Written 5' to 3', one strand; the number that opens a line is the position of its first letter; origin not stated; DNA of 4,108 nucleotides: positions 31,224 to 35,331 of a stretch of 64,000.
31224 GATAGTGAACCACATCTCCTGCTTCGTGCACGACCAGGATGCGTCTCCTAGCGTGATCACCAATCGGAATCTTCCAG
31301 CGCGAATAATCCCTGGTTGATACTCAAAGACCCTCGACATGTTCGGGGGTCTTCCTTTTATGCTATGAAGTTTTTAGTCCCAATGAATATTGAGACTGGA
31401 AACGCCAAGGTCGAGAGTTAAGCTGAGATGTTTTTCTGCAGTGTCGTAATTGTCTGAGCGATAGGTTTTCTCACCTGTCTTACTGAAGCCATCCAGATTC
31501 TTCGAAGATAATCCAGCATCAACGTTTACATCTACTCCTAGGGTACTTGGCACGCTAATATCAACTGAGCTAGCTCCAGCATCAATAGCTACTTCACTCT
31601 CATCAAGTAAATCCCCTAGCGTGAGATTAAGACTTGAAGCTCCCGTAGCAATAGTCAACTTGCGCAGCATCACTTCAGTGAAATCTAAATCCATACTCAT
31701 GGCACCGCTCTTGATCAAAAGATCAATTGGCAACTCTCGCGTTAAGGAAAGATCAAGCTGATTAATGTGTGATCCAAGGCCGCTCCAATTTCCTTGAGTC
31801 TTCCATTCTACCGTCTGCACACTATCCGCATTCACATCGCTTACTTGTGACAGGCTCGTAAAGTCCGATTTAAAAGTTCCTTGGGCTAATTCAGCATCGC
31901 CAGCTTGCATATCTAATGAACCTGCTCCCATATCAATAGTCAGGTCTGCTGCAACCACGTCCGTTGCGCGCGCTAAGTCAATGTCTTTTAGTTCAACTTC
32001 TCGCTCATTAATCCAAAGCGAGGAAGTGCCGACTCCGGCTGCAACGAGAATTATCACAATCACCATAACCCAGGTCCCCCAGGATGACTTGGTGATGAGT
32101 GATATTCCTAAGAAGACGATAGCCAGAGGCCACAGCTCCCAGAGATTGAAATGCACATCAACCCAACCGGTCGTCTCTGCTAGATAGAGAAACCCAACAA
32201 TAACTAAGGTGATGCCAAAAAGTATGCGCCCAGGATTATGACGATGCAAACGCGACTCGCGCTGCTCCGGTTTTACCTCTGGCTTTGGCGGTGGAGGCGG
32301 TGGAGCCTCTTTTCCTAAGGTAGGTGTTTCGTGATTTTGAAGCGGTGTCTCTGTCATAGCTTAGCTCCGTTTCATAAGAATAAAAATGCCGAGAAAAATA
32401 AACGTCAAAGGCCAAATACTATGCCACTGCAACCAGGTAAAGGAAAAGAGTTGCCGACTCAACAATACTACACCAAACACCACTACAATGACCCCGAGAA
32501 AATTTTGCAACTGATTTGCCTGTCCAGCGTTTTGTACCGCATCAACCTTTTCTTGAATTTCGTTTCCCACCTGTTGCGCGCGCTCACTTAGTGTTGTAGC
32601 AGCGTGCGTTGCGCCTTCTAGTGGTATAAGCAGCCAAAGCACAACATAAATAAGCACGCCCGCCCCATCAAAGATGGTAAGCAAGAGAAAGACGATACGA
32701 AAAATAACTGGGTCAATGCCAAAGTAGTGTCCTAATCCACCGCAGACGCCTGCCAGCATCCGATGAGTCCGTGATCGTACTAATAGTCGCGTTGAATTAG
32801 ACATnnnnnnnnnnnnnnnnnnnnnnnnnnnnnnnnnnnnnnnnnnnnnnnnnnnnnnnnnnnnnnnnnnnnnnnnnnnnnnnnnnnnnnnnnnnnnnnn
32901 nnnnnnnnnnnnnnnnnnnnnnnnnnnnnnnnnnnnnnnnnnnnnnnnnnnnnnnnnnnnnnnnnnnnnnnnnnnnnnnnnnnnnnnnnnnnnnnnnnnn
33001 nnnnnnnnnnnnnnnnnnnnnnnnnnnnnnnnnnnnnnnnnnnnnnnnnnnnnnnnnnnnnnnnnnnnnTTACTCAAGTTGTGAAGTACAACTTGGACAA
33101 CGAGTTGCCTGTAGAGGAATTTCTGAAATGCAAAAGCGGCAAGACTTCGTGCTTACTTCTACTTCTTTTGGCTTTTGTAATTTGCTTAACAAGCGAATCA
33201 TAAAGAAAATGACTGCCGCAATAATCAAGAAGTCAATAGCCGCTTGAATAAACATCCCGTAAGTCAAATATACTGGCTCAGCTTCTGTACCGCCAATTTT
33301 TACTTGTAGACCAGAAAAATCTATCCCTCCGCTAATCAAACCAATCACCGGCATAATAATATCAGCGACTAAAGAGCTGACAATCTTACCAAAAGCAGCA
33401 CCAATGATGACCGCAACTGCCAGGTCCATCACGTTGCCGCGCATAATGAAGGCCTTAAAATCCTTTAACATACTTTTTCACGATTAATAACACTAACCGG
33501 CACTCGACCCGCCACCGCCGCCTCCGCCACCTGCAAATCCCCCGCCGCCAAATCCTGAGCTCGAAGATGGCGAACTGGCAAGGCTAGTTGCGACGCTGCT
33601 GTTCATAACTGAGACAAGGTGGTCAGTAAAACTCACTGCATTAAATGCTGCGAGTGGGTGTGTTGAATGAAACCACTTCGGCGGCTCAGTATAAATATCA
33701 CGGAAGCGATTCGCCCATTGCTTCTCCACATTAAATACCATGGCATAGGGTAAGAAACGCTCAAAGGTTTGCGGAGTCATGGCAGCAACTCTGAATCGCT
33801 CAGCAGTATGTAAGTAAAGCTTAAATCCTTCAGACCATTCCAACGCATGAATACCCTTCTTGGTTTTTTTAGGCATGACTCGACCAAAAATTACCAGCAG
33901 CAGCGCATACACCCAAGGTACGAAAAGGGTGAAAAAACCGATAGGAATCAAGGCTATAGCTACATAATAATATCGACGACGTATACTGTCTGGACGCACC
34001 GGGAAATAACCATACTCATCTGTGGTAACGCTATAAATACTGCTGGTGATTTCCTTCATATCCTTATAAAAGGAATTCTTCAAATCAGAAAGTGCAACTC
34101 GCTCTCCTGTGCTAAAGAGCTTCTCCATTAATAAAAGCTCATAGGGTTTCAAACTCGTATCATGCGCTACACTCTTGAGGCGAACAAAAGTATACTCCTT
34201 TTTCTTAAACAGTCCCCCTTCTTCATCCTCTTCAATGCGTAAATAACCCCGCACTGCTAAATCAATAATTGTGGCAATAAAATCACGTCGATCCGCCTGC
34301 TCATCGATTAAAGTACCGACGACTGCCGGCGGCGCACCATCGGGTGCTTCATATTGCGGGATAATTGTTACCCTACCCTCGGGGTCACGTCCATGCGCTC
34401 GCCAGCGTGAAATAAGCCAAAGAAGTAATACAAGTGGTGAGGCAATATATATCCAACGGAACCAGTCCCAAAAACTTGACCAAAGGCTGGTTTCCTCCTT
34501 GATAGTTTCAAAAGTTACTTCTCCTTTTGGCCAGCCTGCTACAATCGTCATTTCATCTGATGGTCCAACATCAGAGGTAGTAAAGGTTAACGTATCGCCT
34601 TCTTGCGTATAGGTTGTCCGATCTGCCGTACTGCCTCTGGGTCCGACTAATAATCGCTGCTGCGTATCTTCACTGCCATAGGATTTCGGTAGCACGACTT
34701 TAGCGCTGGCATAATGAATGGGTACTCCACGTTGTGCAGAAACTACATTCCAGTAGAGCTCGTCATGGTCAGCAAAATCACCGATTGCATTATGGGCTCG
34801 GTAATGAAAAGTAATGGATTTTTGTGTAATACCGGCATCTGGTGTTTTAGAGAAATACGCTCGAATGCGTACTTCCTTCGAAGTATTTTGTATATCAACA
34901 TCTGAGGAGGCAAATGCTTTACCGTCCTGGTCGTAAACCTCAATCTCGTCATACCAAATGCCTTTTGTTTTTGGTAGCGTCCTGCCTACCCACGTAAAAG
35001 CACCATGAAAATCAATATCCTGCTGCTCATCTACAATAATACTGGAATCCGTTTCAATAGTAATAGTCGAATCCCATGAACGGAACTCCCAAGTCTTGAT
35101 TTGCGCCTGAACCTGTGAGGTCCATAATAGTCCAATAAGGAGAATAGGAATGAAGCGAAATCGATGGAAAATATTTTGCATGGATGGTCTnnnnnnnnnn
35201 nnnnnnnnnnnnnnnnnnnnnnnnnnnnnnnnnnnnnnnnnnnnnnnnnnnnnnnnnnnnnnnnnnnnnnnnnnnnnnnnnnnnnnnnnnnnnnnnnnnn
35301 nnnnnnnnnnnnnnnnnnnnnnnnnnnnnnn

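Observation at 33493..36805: Tight operon: pseudo-asparaginase, NDT-like protein and DUF2207 membrane protein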

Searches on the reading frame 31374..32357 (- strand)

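Call 3: search_protein_families(library=pfam, proteins=[window:31374-32357:-], max_evalue=0.1)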
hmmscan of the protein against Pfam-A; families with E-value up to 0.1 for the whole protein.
window:31374-32357:- (327 aa): 4 families
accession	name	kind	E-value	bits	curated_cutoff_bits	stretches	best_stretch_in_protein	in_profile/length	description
PF18917.5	LiaI-LiaF-like_TM1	-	6.1e-08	33.1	27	1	45-88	1-42/42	LiaI-LiaF-like transmembrane region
PF22570.1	LiaF-TM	-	1e-05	26.7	27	1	46-105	1-62/98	LiaF transmembrane domain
PF17115.11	Toast_rack_N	-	3.9e-05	24.3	22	1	136-219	5-92/92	N-terminal domain of toast_rack, DUF2154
PF09922.15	LiaF-like_C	-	0.00017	21.9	29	1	243-323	28-113/114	Cell wall-active antibiotics response LiaF, C-terminal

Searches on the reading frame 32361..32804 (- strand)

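Call 3: search_protein_families(library=pfam, proteins=[window:32361-32804:-], max_evalue=0.1)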
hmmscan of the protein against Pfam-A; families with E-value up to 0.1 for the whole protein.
window:32361-32804:- (147 aa): 4 families
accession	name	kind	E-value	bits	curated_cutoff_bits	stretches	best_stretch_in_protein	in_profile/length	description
PF04024.17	PspC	-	3.6e-24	84.8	25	1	8-62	3-57/58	PspC domain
PF18917.5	LiaI-LiaF-like_TM1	-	1.2e-06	28.9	27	1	102-143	2-42/42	LiaI-LiaF-like transmembrane region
PF22570.1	LiaF-TM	-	4.1e-06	28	27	1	102-146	1-45/98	LiaF transmembrane domain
PF12553.13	DUF3742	-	0.099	13.2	27.2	1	48-80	57-89/120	Protein of unknown function (DUF3742)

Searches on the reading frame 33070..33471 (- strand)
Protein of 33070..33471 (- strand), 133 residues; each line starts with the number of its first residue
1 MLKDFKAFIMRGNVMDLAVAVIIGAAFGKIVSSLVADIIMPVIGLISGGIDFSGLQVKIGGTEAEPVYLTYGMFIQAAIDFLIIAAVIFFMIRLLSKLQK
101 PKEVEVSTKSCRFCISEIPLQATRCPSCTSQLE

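Call 3: search_protein_families(library=pfam, proteins=[window:33070-33471:-], max_evalue=0.1)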
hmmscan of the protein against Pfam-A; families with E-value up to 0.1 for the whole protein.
window:33070-33471:- (133 aa): 2 families
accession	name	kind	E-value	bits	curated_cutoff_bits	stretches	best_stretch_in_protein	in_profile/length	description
PF01741.23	MscL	-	1e-41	142.5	27.4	1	1-118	1-118/123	Large-conductance mechanosensitive channel, MscL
PF04123.18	DUF373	-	0.017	15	28.3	1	31-102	222-289/335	Domain of unknown function (DUF373)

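Call 4: search_protein_families(library=ncbifam, proteins=[window:33070-33471:-], max_evalue=0.1)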
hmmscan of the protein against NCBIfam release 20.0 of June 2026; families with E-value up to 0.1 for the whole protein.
window:33070-33471:- (133 aa): 8 families
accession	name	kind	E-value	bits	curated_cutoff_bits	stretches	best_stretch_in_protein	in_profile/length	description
NF001843.0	PRK00567.1-4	equivalog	1.1e-41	142.1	142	1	1-107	3-111/135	large-conductance mechanosensitive channel protein MscL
TIGR00220.1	mscL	equivalog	3.7e-39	133.8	71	1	1-106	1-103/127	large conductance mechanosensitive channel protein MscL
NF010558.0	PRK13953.1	equivalog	3.3e-38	130.6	197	1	1-110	4-108/128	large conductance mechanosensitive channel protein MscL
NF010560.0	PRK13955.1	equivalog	4.4e-38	130.2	180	1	1-108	1-103/132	large conductance mechanosensitive channel protein MscL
NF010557.0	PRK13952.1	equivalog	4.3e-36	124.2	159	1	1-108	3-122/142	large conductance mechanosensitive channel protein MscL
NF001841.0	PRK00567.1-1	equivalog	6.7e-36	123.5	225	1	1-108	3-112/137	large-conductance mechanosensitive channel protein MscL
NF001842.0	PRK00567.1-3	equivalog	9e-34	116.6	146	1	1-108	1-106/147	large-conductance mechanosensitive channel protein MscL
NF010559.0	PRK13954.1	equivalog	2e-29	102.6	176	1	1-106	1-98/120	large conductance mechanosensitive channel protein MscL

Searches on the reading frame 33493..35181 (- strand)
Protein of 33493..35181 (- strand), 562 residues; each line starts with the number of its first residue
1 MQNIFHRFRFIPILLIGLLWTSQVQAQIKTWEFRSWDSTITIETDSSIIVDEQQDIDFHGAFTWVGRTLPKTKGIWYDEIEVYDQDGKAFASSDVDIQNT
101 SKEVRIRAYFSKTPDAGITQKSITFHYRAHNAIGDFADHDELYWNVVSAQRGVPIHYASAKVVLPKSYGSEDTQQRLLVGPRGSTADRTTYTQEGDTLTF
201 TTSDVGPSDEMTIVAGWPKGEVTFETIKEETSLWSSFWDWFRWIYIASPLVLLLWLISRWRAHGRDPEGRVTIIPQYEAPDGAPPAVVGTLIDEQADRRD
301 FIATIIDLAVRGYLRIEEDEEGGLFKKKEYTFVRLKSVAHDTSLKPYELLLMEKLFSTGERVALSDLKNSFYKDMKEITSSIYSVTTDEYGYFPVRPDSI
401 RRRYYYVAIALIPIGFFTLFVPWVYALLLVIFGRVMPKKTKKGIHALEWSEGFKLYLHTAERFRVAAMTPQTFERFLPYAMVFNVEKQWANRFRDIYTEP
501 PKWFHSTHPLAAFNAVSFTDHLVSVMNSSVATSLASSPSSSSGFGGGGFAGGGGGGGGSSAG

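Call 3: search_protein_families(library=pfam, proteins=[window:33493-35181:-], max_evalue=0.1)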
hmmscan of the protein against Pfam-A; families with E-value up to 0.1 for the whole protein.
window:33493-35181:- (562 aa): 2 families
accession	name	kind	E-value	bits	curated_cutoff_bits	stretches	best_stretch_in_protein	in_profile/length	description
PF20990.2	DUF2207_C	-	9.9e-39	133.9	33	1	275-493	2-247/247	Predicted membrane protein (DUF2207) C-terminal domain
PF09972.14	DUF2207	-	5.2e-19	69.5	24.4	1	35-217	4-172/172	Predicted membrane protein (DUF2207) N-terminal domain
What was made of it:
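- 33493..35181 (-): DUF2207 membrane protein, probably co-transcribed (9-nt gap). It is a lineage-specific passenger, not part of the conserved core. Call 3 (PF09972 and PF20990).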

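Call 4: search_protein_families(library=ncbifam, proteins=[window:33493-35181:-], max_evalue=0.1)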
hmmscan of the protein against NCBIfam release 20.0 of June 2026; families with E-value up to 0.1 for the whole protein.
window:33493-35181:- (562 aa): 0 families

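Call 68: search_protein_families(library=padloc, proteins=[window:33493-35181:-], max_evalue=0.01)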
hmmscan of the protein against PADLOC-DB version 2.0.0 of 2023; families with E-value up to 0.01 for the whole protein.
window:33493-35181:- (562 aa): 0 families
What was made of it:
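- On Known anti-phage defence systems: PADLOC gave no match for any of the three proteins (call 68).
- None of the three proteins matches a PADLOC model (call 68).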
